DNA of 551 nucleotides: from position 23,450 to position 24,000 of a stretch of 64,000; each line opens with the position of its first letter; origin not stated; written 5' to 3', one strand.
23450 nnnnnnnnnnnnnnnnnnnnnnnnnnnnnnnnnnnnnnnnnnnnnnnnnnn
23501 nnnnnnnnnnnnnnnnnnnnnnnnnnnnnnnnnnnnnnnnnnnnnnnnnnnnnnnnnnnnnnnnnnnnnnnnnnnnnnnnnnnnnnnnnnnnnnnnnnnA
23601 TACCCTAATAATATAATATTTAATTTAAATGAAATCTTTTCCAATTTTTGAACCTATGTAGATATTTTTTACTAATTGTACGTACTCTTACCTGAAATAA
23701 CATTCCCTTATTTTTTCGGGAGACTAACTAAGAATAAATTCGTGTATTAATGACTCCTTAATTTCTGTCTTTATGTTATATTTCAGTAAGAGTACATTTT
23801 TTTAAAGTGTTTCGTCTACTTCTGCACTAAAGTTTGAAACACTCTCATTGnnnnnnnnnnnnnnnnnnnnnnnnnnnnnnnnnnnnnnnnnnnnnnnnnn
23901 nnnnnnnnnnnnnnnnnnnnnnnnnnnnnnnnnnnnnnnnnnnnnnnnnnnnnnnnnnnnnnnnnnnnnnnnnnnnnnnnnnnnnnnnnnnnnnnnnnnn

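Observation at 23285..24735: Reverse-oriented three-gene cassette (66 aa, 241 aa, 3-TM 119 aa) with an 18-bp-armed inverted repeat, embedded in the structural region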

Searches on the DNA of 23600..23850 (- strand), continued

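Call 109: search_with_rna_model(model_id=R1, sources=[L029, L031], max_evalue=1, filters=off, show_alignments=2)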
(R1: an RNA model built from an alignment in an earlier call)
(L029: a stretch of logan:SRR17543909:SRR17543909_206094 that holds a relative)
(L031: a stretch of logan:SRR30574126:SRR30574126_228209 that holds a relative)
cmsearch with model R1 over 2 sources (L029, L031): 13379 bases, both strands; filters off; matches with E-value up to 1: 5.
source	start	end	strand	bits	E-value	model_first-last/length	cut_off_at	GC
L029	4294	4440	+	70.7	2.1e-14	1-140/140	no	0.31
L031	609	663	-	16.3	0.063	1-140/140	no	0.35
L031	1122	1170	+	14.9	0.13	1-140/140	no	0.29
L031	6419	6465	+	13.6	0.25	1-140/140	no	0.36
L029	1525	1618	+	13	0.35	1-140/140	no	0.3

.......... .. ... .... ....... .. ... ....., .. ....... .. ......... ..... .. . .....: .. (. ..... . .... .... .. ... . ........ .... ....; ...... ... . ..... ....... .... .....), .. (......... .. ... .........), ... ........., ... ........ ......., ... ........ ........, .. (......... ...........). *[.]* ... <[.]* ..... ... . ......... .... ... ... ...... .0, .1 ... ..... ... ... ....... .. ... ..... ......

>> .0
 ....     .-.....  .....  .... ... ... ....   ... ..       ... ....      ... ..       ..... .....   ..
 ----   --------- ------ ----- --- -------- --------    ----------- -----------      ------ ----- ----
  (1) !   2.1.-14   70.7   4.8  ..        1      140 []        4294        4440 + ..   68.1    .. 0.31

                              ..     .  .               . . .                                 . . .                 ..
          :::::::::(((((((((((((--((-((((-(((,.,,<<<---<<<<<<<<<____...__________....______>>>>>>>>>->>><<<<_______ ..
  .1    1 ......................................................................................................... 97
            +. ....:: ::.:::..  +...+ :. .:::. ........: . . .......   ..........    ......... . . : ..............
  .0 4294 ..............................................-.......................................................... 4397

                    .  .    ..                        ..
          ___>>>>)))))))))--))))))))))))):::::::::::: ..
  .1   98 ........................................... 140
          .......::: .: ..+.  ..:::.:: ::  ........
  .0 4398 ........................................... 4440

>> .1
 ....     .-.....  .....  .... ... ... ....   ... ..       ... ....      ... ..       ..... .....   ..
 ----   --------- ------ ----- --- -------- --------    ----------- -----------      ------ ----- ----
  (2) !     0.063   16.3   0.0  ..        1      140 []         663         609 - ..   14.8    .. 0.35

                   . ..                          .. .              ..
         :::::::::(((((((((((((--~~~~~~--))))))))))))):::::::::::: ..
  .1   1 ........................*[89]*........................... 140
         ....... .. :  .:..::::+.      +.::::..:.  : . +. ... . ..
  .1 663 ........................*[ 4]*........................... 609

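Call 111: search_with_rna_model(model_id=R1, sources=[window, L001, L003, L005, L006, L012, L029], max_evalue=1e-10, make_alignment=true)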
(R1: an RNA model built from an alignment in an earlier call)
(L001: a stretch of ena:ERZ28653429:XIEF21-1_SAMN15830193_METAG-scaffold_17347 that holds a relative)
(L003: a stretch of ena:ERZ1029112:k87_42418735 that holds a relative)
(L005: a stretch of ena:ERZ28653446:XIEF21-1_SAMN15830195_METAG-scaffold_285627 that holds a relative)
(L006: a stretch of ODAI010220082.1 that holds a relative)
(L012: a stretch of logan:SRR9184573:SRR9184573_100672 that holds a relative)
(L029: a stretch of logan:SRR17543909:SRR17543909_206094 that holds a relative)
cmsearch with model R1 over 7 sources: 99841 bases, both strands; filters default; matches with E-value up to 1e-10: 7.
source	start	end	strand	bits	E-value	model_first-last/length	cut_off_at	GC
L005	973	1112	+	163.7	7.7e-35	1-140/140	no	0.3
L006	3680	3818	-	160.6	4e-34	1-140/140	no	0.29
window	23668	23806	-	155.3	6.3e-33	1-140/140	no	0.27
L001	8596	8735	+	131.9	1.5e-27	1-140/140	no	0.3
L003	861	1011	+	118.8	1.5e-24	1-140/140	no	0.28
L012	403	551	-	74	2.7e-14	1-140/140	no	0.29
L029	4294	4440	+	70.7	1.6e-13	1-140/140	no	0.31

Alignment A13: 7 matches aligned to the model, 153 columns, each read 5' to 3' on its own strand. Consensus structure (alignment columns), stored with it:
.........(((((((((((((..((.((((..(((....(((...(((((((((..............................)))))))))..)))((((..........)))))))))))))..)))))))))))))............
